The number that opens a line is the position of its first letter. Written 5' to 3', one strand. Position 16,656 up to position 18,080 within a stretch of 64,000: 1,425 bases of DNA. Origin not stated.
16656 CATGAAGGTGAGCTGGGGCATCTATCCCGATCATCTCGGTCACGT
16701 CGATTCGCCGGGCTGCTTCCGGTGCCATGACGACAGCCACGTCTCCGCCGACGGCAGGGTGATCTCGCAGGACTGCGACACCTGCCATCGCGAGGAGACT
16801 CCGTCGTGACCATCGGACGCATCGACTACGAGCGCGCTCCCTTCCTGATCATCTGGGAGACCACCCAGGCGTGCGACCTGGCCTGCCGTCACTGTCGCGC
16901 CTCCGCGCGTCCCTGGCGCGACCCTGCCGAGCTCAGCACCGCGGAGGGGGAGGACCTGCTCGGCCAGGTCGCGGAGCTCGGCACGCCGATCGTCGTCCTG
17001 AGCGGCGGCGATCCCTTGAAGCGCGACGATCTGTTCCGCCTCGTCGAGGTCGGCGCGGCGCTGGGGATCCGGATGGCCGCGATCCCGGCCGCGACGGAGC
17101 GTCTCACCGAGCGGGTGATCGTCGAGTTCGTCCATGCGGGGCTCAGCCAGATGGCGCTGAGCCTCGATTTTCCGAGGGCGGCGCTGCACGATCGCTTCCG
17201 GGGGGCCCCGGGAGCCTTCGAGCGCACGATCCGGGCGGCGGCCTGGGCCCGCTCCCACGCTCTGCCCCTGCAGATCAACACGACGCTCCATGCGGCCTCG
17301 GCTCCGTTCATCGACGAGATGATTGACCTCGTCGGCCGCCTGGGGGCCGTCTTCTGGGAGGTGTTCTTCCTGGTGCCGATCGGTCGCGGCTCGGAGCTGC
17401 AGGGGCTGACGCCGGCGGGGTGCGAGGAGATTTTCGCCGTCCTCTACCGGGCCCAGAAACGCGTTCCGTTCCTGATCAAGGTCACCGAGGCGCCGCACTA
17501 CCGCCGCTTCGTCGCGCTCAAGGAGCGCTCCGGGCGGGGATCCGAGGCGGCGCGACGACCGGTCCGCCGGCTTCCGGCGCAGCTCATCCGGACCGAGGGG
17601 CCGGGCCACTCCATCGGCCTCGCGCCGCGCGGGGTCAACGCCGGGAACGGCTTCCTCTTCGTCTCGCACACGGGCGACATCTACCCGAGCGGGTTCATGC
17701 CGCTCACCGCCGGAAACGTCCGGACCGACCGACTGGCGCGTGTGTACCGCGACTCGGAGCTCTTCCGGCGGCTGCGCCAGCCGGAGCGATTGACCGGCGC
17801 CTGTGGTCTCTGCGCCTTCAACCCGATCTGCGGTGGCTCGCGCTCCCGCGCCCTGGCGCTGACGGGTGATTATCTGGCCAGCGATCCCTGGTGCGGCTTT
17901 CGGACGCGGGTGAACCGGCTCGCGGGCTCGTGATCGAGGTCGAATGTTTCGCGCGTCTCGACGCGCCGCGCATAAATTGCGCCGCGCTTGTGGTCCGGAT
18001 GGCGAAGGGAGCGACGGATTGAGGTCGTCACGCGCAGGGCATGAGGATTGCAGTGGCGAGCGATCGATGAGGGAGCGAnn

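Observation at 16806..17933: AhbD/NirJ-like radical SAM/SPASM enzyme translationally coupled to a multiheme cytochrome inside the conduit operon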

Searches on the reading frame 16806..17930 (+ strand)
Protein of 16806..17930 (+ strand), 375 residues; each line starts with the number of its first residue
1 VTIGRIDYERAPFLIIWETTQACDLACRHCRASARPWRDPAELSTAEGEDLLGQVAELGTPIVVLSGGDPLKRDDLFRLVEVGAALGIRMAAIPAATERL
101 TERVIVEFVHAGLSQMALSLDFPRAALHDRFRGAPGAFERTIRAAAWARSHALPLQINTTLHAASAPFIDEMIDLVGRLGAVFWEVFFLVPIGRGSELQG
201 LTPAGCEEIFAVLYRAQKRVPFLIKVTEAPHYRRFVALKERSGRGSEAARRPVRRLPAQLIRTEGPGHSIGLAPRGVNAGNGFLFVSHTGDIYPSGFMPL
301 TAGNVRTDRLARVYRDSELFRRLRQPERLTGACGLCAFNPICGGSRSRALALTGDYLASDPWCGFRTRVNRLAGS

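Call 7: search_protein_families(library=ncbifam, proteins=[window:16806-17930:+], max_evalue=0.001)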
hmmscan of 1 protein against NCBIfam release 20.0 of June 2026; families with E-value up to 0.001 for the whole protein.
window:16806-17930:+ (375 aa): 44 families (the best 25 are shown)
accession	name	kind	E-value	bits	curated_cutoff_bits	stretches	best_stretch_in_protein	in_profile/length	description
TIGR04053.2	TIGR04053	equivalog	1.5e-129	432.4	395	1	7-366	2-365/366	TIGR04053 family radical SAM/SPASM domain-containing protein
TIGR04545.1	rSAM_ahbD_hemeb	equivalog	1.5e-89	300.8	500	1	14-366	1-338/339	heme b synthase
TIGR04055.1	rSAM_NirJ2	equivalog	4.3e-59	200.7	500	2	14-236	1-223/326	putative heme d1 biosynthesis radical SAM protein NirJ2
TIGR04347.1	pseudo_SAM_Halo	equivalog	3.3e-41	141.9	525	2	14-199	39-222/390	TIGR04347 family pseudo-SAM/SPASM protein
TIGR04546.1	rSAM_ahbC_deAc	equivalog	1.8e-38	132.4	650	2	14-198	40-222/390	12,18-didecarboxysiroheme deacetylase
TIGR04051.1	rSAM_NirJ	equivalog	7.5e-38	130.4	515.45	2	14-196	3-183/354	heme d1 biosynthesis radical SAM protein NirJ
TIGR04303.1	GeoRSP_rSAM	equivalog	4.8e-35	121.7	400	2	10-178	2-166/325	GeoRSP system radical SAM/SPASM protein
TIGR02109.1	PQQ_syn_pqqE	equivalog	4.2e-34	118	381.35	2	11-186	5-179/358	pyrroloquinoline quinone biosynthesis protein PqqE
TIGR03913.1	rad_SAM_trio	equivalog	2e-33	115.5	591.75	1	7-200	12-203/477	GDL motif peptide-associated radical SAM/SPASM maturase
TIGR04054.1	rSAM_NirJ1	equivalog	2.5e-32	112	650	2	14-198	37-219/387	putative heme d1 biosynthesis radical SAM protein NirJ1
TIGR03962.1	mycofact_rSAM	equivalog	3.5e-31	108.6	265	2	11-198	10-194/339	mycofactocin radical SAM maturase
NF050035.1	rSAM_WgK_link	exception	2.1e-27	96.1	650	2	7-202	3-197/367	radical SAM/SPASM peptide maturase WgkB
NF045574.1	sacti_mat_StsB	exception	1e-25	90.5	625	1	17-162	100-242/466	StsB family radical SAM/SPASM domain sactipeptide maturase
TIGR04103.1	rSAM_nif11_3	equivalog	1e-24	87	725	1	15-212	7-203/412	nif11-class peptide radical SAM maturase 3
TIGR04340.1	rSAM_ACGX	hypoth_equivalog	8.2e-24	84.4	400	2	13-179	3-172/341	radical SAM/SPASM domain protein, ACGX system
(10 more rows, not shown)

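Call 8: search_protein_families(library=pfam, proteins=[window:16806-17930:+], max_evalue=0.01)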
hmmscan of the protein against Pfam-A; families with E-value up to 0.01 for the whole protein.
window:16806-17930:+ (375 aa): 2 families
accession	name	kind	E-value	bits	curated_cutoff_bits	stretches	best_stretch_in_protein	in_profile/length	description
PF04055.27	Radical_SAM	-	3.9e-15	56.8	29.5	1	18-160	2-149/166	Radical SAM superfamily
PF13186.11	SPASM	-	0.0037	18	21.5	0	280-336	4-66/67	Iron-sulfur cluster-binding domain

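Call 11: find_homologous_proteins(query=window:16806-17930:+, max_evalue=1e-20)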
Query window:16806-17930:+ (375 aa): 7820 proteins with E <= 1e-20 among 8000 candidates; the best 120 are listed.
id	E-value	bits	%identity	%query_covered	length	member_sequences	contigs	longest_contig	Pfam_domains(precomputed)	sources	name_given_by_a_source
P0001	6.3e-250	847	100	100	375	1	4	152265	PF04055.28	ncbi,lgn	-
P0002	4.3e-171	587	71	98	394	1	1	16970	PF04055.28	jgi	jgi:AdoMet-dependent heme synthase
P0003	1.6e-169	582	70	97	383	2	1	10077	PF04055.28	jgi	-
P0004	2.0e-168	579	69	100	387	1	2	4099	PF04055.28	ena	-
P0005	2.2e-168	578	68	99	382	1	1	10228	PF04055.28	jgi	jgi:radical SAM protein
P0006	9.1e-168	576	71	96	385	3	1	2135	PF04055.28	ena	-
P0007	1.2e-167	576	67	98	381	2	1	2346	PF04055.28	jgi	jgi:radical SAM protein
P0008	3.1e-167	575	70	98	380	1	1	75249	PF04055.28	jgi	jgi:radical SAM protein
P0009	4.8e-167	574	72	97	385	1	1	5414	PF04055.28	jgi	jgi:radical SAM protein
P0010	1.2e-166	573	69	99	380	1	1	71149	PF04055.28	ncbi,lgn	ncbi:MAG: TIGR04053 family radical SAM/SPASM domain-containing protein [Acidobacteriota bacterium]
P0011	2.4e-166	572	67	99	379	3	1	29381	PF04055.28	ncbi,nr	ncbi:MAG: TIGR04053 family radical SAM/SPASM domain-containing protein [Acidobacteria bacterium]|nr:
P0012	5.9e-166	570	66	98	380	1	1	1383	PF04055.28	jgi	jgi:AdoMet-dependent heme synthase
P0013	3.1e-165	568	67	98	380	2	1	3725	PF04055.28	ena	-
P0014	3.3e-165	568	70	96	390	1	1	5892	PF04055.28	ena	-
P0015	7.5e-165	567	67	97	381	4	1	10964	PF04055.28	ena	-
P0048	6.3e-162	557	66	98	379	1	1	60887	PF04055.28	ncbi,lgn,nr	ncbi:MAG TPA: TIGR04053 family radical SAM/SPASM domain-containing protein [Candidatus Polarisedimen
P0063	5.3e-161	554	65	97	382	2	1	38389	PF04055.28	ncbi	ncbi:MAG: TIGR04053 family radical SAM/SPASM domain-containing protein [Acidobacteriota bacterium]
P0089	1.1e-159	550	65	98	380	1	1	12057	PF04055.28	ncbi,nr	ncbi:MAG TPA: TIGR04053 family radical SAM/SPASM domain-containing protein [Candidatus Polarisedimen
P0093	1.8e-159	549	64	98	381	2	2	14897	PF04055.28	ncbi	ncbi:MAG: TIGR04053 family radical SAM/SPASM domain-containing protein [Acidobacteriota bacterium]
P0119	1.4e-157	543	63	97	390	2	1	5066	PF04055.28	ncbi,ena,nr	ncbi:MAG TPA: TIGR04053 family radical SAM/SPASM domain-containing protein [Candidatus Saccharimonad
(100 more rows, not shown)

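Call 13: find_encoding_contigs(protein=P0001, flank=10000, max_places=4)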
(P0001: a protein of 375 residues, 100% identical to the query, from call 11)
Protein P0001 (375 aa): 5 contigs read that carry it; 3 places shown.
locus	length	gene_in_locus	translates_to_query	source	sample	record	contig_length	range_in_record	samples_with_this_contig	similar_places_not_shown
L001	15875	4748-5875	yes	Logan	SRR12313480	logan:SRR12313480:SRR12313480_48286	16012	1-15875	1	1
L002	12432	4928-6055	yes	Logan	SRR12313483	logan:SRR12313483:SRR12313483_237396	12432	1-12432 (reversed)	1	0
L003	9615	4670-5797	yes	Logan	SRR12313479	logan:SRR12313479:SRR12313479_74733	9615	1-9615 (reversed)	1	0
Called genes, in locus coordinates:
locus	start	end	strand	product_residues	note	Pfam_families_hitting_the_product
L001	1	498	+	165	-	?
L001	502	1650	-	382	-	PF14522:Cytochrome_C7 (faint), PF03264:Cytochrom_NNT (faint), PF13435:Cytochrome_C554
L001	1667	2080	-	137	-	-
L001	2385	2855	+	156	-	PF00582:Usp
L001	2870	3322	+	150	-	PF01814:Hemerythrin (weak)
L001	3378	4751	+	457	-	PF03264:Cytochrom_NNT (weak), PF14522:Cytochrome_C7 (faint)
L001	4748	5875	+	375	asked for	PF04055:Radical_SAM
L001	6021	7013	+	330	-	PF14522:Cytochrome_C7 (faint), PF14537:Cytochrom_c3_2 (faint), PF22113:Mtrc-MtrF_II-IV_dom (faint), PF22678:Cytochrom_c_NrfB-like, PF09699:Paired_CXXCH_1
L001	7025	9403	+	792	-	PF11854:MtrB_PioB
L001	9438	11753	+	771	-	PF22085:NorB_cytochrome_c-like, PF00115:COX1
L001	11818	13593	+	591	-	PF00069:Pkinase, PF07714:PK_Tyr_Ser-Thr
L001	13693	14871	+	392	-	PF01841:Transglut_core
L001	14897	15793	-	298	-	PF02311:AraC_binding (weak), PF00165:HTH_AraC, PF12833:HTH_18, PF00165:HTH_AraC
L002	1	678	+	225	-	?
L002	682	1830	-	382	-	PF14522:Cytochrome_C7 (faint), PF03264:Cytochrom_NNT (faint), PF13435:Cytochrome_C554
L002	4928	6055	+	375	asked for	PF04055:Radical_SAM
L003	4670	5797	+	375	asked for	PF04055:Radical_SAM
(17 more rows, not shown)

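Call 19: find_encoding_contigs(protein=P0002, flank=8000, max_places=2)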
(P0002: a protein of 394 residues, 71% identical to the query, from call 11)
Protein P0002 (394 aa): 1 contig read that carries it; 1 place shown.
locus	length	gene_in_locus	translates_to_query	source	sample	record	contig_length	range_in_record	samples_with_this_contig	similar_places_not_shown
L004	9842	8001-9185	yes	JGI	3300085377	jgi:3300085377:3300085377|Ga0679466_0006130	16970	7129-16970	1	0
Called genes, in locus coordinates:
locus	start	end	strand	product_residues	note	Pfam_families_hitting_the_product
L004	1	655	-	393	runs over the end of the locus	PF09699:Paired_CXXCH_1 (faint), PF14522:Cytochrome_C7 (faint), PF14537:Cytochrom_c3_2 (faint)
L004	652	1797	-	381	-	PF00033:Cytochrome_B, PF13631:Cytochrom_B_N_2, PF00032:Cytochrom_B_C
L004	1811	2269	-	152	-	PF00355:Rieske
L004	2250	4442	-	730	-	PF02085:Cytochrom_CIII (faint), PF09699:Paired_CXXCH_1 (faint), PF14522:Cytochrome_C7 (faint), PF14537:Cytochrom_c3_2 (faint), PF14358:DUF4405 (faint), PF01292:Ni_hydr_CYTB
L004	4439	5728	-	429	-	PF14537:Cytochrom_c3_2 (faint), PF22113:Mtrc-MtrF_II-IV_dom (faint), PF09699:Paired_CXXCH_1 (faint), PF14522:Cytochrome_C7 (faint)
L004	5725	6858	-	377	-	PF00033:Cytochrome_B, PF13631:Cytochrom_B_N_2, PF00032:Cytochrom_B_C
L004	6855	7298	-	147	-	PF25471:TM_PetC, PF00355:Rieske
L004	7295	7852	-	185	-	PF22113:Mtrc-MtrF_II-IV_dom (faint), PF14522:Cytochrome_C7 (faint), PF09699:Paired_CXXCH_1 (faint), PF13435:Cytochrome_C554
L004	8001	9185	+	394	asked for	PF04055:Radical_SAM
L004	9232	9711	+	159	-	PF02566:OsmC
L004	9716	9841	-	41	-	?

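Call 20: find_encoding_contigs(protein=P0008, flank=8000, max_places=2)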
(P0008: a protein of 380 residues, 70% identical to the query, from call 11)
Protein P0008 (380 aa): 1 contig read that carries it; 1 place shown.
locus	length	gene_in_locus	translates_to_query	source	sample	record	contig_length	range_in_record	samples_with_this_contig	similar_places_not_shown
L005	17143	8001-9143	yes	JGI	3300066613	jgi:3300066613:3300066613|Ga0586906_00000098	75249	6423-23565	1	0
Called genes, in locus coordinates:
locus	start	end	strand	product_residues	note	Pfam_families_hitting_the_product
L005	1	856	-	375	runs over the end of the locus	-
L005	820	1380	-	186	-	-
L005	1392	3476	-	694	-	-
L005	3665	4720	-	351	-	PF09699:Paired_CXXCH_1 (faint), PF14522:Cytochrome_C7 (faint), PF22113:Mtrc-MtrF_II-IV_dom (faint)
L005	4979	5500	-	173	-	PF00027:cNMP_binding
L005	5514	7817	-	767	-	PF05140:ResB, PF01578:Cytochrom_C_asm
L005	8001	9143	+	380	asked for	PF04055:Radical_SAM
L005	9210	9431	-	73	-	-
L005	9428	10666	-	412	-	PF10518:TAT_signal (weak), PF01266:DAO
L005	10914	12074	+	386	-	-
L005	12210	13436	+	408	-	PF25917:BSH_RND (faint), PF25973:BSH_CzcB (weak), PF25954:Beta-barrel_RND_2 (weak), PF25990:Beta-barrel_YknX (faint)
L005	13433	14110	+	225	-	PF00005:ABC_tran, PF02463:SMC_N (faint), PF13304:AAA_21 (faint)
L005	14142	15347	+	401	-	PF12704:MacB_PCD, PF02687:FtsX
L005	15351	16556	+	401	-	PF12704:MacB_PCD, PF02687:FtsX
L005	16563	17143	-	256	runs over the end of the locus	PF03747:ADP_ribosyl_GH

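Call 21: find_encoding_contigs(protein=P0010, flank=8000, max_places=2)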
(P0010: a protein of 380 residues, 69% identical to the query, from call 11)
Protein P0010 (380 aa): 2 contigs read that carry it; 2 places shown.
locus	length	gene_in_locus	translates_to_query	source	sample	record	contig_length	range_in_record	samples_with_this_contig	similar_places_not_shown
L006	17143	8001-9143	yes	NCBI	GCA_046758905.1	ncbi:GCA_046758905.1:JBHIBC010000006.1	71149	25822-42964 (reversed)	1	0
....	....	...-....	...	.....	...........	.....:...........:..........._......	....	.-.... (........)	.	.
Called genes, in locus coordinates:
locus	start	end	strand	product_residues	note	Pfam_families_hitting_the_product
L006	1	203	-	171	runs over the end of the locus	PF00034:Cytochrom_C (weak), PF13442:Cytochrome_CBB3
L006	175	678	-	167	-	PF11821:ActD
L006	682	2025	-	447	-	PF03916:NrfD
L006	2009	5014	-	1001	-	PF04879:Molybdop_Fe4S4, PF00384:Molybdopterin, PF01568:Molydop_binding, PF12838:Fer4_7 (weak), PF13247:Fer4_11 (weak)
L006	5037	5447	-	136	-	PF02085:Cytochrom_CIII (faint), PF14537:Cytochrom_c3_2 (faint), PF14522:Cytochrome_C7 (weak)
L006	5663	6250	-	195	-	PF14522:Cytochrome_C7 (faint), PF13435:Cytochrome_C554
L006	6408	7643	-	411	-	-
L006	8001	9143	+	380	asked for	PF04055:Radical_SAM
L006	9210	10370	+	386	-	PF25919:BSH_CusB (faint), PF25973:BSH_CzcB, PF25954:Beta-barrel_RND_2, PF25967:RND-MFP_C (faint)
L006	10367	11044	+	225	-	PF00005:ABC_tran, PF13304:AAA_21 (faint)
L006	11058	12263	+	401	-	PF12704:MacB_PCD, PF02687:FtsX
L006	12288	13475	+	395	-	PF12704:MacB_PCD, PF02687:FtsX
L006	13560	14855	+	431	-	PF01547:SBP_bac_1, PF13416:SBP_bac_8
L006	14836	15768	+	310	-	PF00528:BPD_transp_1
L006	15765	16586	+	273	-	PF00528:BPD_transp_1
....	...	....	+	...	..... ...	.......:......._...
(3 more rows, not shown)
